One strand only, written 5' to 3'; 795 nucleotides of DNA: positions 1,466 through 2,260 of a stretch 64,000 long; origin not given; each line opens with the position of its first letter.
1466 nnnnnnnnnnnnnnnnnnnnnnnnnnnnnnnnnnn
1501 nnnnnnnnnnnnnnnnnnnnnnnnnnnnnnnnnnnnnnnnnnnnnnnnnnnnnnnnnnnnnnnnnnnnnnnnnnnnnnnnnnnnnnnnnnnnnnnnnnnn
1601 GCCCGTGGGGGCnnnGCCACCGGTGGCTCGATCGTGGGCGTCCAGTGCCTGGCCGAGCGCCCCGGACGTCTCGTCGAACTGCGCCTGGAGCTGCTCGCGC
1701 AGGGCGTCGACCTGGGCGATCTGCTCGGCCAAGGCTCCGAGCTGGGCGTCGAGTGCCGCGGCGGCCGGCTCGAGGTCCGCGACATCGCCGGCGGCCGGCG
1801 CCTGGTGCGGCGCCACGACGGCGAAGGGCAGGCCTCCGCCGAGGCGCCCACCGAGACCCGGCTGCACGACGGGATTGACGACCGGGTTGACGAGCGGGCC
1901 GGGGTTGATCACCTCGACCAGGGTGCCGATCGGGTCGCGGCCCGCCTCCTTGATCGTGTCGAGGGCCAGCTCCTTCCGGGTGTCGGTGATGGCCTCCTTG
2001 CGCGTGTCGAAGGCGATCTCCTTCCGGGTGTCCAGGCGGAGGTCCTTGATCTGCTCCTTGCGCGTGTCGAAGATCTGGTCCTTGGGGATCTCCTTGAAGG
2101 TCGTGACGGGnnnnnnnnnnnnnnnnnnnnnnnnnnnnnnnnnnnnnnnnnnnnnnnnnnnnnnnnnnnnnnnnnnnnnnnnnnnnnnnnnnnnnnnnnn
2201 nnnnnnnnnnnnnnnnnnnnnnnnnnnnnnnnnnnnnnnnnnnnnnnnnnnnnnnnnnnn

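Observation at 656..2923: Cytoplasmic astacin metalloprotease with C-terminal DTRKE repeats, operonic with an MdnC-type graspetide ATP-grasp and no separate precursor gene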

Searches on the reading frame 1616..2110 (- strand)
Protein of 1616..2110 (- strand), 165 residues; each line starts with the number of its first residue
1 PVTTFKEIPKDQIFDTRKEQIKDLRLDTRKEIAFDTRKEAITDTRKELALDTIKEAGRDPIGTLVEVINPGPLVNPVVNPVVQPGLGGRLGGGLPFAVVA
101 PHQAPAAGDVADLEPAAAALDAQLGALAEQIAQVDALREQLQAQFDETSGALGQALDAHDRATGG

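Call 28: search_protein_representatives(protein=window:1616-2110:-)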
Query: 165 residues. Proteins with E-value up to 0.001 (for the whole library): 68; up to 1e-10: 24; up to 1e-30: 1. The best 68 are listed.
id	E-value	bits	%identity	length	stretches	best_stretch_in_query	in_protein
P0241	3.2e-32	127.9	53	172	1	6-164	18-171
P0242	1.3e-28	116.2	50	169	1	2-161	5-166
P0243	1.3e-27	112.9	51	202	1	2-161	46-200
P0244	4.2e-27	111.3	53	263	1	24-165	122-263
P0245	9.1e-27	110.2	50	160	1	4-162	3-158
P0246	1.3e-26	109.7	53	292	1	10-164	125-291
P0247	4.7e-26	107.9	42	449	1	14-163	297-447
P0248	5.2e-23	98.0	51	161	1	6-161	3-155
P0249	2.8e-20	89.2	50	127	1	33-161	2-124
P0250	6.4e-18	81.5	64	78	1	91-164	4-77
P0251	3.6e-17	79.1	47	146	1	13-158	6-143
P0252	3.5e-16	75.8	51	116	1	46-158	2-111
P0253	2.7e-15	72.9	54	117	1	49-165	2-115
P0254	5.3e-15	72.0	42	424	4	4-83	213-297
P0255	2.1e-14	70.1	59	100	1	86-162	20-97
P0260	2.5e-12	63.3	51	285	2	3-119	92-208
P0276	1.8e-06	44.3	41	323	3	25-59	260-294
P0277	2.1e-06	44.0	49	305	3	3-107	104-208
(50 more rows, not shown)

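Call 36: find_encoding_contigs(protein=P0254, flank=6000, max_places=3)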
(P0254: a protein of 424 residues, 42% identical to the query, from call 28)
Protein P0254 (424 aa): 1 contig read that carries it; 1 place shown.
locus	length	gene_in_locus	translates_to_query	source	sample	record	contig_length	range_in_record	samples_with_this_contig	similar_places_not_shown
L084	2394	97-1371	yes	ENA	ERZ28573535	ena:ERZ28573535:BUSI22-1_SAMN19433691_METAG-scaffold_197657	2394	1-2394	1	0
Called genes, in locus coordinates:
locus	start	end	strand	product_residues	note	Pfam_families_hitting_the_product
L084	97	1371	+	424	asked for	-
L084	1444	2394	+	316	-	PF21068:ATPgraspMvdD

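Call 37: find_encoding_contigs(protein=P0260, flank=6000, max_places=3)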
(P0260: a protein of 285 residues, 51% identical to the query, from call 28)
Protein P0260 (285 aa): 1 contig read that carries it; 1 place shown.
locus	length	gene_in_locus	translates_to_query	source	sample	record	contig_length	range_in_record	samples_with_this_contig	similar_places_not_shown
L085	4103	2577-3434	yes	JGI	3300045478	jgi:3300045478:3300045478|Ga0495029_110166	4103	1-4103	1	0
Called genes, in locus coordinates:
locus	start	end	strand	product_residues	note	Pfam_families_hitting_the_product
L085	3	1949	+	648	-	?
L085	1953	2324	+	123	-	-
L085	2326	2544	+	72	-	-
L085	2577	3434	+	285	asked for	-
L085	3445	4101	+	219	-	?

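Call 40: search_protein_families(library=pfam, proteins=[L085:3-1949:+, L085:1953-2324:+, L085:2326-2544:+, P0260, P0254], max_evalue=0.01)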
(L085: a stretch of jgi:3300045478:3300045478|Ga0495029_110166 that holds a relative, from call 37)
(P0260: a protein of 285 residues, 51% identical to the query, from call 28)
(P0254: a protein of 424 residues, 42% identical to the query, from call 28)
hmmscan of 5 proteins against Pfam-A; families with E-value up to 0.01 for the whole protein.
L085:3-1949:+ (648 aa): 0 families

L085:1953-2324:+ (123 aa): 1 family
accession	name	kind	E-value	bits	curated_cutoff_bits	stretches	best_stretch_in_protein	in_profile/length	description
PF07098.16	DUF1360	-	0.00071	20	21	1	44-89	51-98/102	Protein of unknown function (DUF1360)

L085:2326-2544:+ (72 aa): 0 families

P0260 (285 aa): 0 families

P0254 (424 aa): 0 families

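Call 65: find_homologous_proteins(query=P0260, max_evalue=0.001)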
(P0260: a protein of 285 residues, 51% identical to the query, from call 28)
Query P0260 (285 aa): 127 proteins with E <= 0.001 among 3651 candidates; the best 120 are listed.
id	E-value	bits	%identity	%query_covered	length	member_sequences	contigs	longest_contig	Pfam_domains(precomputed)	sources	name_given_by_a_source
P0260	2.0e-189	646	100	100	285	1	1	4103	-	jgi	jgi:hypothetical protein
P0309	3.1e-129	448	74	100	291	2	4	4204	-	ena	-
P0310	9.0e-100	352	80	73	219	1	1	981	-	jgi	jgi:hypothetical protein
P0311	1.7e-49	187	44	97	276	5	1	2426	-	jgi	-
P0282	9.0e-47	178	44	97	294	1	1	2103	-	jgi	jgi:hypothetical protein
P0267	6.3e-45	172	43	97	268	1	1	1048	-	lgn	-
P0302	3.4e-43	166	40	100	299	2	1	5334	-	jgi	jgi:hypothetical protein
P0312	1.2e-40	158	37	97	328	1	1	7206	-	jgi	jgi:hypothetical protein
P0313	5.0e-38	149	36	87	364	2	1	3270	-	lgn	-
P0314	8.0e-37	145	36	100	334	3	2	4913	-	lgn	-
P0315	3.0e-34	137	37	100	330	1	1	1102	-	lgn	-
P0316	3.8e-34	136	39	100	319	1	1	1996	-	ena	-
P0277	8.7e-34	135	42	99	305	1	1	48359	-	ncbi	-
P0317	2.9e-33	133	36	100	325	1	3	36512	-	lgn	-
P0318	5.0e-33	133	38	82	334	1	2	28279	-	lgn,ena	-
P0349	1.5e-21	95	33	84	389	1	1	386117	-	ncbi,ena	-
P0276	8.2e-21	93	29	86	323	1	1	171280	-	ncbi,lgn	-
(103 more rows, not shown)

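Call 66: find_encoding_contigs(protein=P0277, flank=5000, max_places=1)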
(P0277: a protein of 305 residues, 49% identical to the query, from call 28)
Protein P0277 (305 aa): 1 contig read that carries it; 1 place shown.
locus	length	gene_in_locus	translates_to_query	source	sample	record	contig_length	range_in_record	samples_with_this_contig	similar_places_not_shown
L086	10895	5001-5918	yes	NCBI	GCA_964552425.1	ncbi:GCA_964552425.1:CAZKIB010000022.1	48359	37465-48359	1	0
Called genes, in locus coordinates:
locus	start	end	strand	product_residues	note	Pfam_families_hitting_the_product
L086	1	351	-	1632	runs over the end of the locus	PF13185:GAF_2, PF08448:PAS_4, PF01590:GAF, PF13185:GAF_2, PF01590:GAF, PF13185:GAF_2, PF01590:GAF, PF13185:GAF_2, +15 more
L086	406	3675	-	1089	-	PF01590:GAF, PF13185:GAF_2, PF13492:GAF_3, PF01590:GAF, PF13185:GAF_2, PF13185:GAF_2, PF13185:GAF_2, PF01590:GAF, +5 more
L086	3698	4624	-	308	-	PF00072:Response_reg, PF00990:GGDEF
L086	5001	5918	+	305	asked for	-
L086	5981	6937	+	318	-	PF21068:ATPgraspMvdD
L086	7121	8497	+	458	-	-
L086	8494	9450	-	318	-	PF01544:CorA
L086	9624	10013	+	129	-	PF00165:HTH_AraC (faint), PF12833:HTH_18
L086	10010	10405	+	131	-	PF00903:Glyoxalase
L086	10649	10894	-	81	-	?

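Call 67: find_encoding_contigs(protein=P0349, flank=5000, max_places=1)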
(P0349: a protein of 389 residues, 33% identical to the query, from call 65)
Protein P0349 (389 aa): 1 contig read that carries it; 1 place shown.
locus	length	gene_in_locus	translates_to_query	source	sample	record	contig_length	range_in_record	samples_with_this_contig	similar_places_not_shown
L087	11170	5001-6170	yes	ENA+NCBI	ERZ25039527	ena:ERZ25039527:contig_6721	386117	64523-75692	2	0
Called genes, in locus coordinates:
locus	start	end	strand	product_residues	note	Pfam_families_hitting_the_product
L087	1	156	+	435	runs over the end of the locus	-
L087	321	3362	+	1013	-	PF00515:TPR_1 (faint), PF03704:BTAD, PF00931:NB-ARC (weak), PF13191:AAA_16 (weak), PF25872:HTH_77 (weak), PF13424:TPR_12, PF17874:TPR_MalT, PF13424:TPR_12, +4 more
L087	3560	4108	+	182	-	-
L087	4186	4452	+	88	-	-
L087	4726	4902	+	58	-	-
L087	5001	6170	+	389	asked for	-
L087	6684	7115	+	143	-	-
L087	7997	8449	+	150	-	PF00082:Peptidase_S8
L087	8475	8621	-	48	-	-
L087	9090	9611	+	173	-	-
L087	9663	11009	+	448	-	PF00082:Peptidase_S8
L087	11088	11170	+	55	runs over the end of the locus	-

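Call 68: find_encoding_contigs(protein=P0276, flank=5000, max_places=1)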
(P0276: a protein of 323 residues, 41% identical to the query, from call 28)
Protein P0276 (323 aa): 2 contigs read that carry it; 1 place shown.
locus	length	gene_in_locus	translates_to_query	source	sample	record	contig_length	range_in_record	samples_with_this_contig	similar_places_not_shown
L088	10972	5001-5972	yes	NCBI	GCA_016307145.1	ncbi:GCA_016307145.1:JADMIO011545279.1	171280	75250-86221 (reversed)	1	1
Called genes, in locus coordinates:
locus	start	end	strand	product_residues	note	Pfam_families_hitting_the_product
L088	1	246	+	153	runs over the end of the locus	PF04314:LpqE-like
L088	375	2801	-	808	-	PF07715:Plug, PF00593:TonB_dep_Rec_b-barrel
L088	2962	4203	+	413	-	PF01266:DAO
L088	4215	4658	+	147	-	PF03703:bPH_2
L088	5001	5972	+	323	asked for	-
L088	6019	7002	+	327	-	PF21068:ATPgraspMvdD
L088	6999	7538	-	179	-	PF01025:GrpE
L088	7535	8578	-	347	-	PF01628:HrcA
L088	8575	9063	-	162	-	-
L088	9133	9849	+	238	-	PF01138:RNase_PH, PF03725:RNase_PH_C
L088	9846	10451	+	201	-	PF01725:Ham1p_like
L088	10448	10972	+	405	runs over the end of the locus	PF04055:Radical_SAM, PF06969:HemN_C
